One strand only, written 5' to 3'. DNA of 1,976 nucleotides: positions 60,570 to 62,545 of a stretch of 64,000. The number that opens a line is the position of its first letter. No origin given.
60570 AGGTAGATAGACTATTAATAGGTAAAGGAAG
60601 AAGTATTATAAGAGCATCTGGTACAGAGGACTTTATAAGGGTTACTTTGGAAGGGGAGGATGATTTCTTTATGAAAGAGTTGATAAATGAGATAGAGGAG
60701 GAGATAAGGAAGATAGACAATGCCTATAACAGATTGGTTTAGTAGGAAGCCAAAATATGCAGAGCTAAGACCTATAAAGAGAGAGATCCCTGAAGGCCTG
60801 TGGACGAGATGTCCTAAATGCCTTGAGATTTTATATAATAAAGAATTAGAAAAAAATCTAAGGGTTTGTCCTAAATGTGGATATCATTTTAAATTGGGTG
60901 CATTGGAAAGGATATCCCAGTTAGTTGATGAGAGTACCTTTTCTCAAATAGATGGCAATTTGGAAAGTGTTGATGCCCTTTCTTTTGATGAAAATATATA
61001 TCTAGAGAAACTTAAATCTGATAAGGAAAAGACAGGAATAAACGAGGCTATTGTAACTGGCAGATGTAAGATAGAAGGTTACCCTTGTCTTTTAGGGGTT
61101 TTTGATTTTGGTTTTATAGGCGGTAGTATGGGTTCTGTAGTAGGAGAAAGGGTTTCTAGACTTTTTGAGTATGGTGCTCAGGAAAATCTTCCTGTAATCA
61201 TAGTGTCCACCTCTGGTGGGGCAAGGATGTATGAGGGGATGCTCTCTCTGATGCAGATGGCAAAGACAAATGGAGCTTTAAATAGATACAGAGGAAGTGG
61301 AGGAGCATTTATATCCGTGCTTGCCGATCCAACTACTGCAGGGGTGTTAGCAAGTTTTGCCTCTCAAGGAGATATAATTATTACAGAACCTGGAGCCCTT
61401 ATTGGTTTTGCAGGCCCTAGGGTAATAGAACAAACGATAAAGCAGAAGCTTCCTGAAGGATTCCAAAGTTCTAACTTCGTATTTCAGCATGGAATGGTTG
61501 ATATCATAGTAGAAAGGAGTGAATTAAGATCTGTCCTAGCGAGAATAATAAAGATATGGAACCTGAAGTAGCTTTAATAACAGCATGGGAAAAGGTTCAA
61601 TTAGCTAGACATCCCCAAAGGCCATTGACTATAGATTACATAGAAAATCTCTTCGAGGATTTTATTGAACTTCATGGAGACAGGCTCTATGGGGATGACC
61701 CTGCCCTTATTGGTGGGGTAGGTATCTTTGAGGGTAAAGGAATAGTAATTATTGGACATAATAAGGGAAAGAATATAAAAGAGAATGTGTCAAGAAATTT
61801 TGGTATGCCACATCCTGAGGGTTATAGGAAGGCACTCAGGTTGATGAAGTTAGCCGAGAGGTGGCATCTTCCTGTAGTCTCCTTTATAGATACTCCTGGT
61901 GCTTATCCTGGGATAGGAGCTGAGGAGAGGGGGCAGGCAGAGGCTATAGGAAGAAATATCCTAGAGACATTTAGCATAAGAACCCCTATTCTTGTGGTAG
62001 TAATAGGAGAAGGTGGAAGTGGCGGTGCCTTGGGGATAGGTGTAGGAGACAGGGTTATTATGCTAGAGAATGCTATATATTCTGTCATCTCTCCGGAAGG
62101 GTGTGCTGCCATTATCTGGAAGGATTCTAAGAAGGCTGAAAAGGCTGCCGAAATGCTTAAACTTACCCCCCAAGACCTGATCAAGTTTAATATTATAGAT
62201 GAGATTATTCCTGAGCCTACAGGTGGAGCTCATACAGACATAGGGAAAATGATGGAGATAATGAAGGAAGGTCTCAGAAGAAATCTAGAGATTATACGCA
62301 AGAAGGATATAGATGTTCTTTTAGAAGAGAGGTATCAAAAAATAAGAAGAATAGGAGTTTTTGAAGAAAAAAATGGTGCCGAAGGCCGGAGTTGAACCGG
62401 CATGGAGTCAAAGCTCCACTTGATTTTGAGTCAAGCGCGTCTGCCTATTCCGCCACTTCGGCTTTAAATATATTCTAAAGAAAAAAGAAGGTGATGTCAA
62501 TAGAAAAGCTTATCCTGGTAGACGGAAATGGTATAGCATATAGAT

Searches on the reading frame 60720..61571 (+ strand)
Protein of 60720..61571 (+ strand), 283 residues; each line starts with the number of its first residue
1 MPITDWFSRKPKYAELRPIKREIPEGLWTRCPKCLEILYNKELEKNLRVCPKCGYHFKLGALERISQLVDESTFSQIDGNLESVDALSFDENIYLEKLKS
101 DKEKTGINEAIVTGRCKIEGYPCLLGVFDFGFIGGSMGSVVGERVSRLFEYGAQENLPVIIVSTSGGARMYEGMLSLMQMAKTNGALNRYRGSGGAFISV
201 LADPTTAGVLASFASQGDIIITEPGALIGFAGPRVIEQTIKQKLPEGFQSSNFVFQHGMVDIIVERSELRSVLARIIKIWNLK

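Call 34: search_protein_families(library=pfam, proteins=[window:60720-61571:+], max_evalue=0.00001)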
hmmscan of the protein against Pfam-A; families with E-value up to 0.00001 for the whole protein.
window:60720-61571:+ (283 aa): 2 families
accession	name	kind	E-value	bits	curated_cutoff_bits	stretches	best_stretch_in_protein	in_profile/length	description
PF01039.27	Carboxyl_trans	-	3.7e-14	52.7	22.3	1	96-240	30-177/493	Carboxyl transferase domain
PF17848.7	Zn_ribbon_ACC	-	3.1e-11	43.7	24.5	1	28-53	1-26/26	Acetyl-CoA carboxylase zinc finger domain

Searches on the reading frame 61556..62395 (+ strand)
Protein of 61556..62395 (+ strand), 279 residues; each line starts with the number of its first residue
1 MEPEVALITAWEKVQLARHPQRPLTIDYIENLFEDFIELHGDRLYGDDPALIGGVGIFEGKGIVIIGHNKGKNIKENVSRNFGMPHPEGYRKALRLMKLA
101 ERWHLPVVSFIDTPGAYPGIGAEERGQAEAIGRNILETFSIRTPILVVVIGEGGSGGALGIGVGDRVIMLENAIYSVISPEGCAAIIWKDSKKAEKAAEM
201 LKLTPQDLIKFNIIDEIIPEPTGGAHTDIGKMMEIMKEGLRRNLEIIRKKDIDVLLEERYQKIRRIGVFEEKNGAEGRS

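Call 34: search_protein_families(library=pfam, proteins=[window:61556-62395:+], max_evalue=0.00001)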
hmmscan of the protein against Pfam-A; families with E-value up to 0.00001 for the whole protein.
window:61556-62395:+ (279 aa): 2 families
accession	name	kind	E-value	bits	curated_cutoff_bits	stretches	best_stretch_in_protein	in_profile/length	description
PF03255.19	ACCA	-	4.1e-128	427.4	23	1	8-267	51-310/310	Acetyl co-enzyme A carboxylase carboxyltransferase-like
PF01039.27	Carboxyl_trans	-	2.7e-12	46.5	22.3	1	51-198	284-427/493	Carboxyl transferase domain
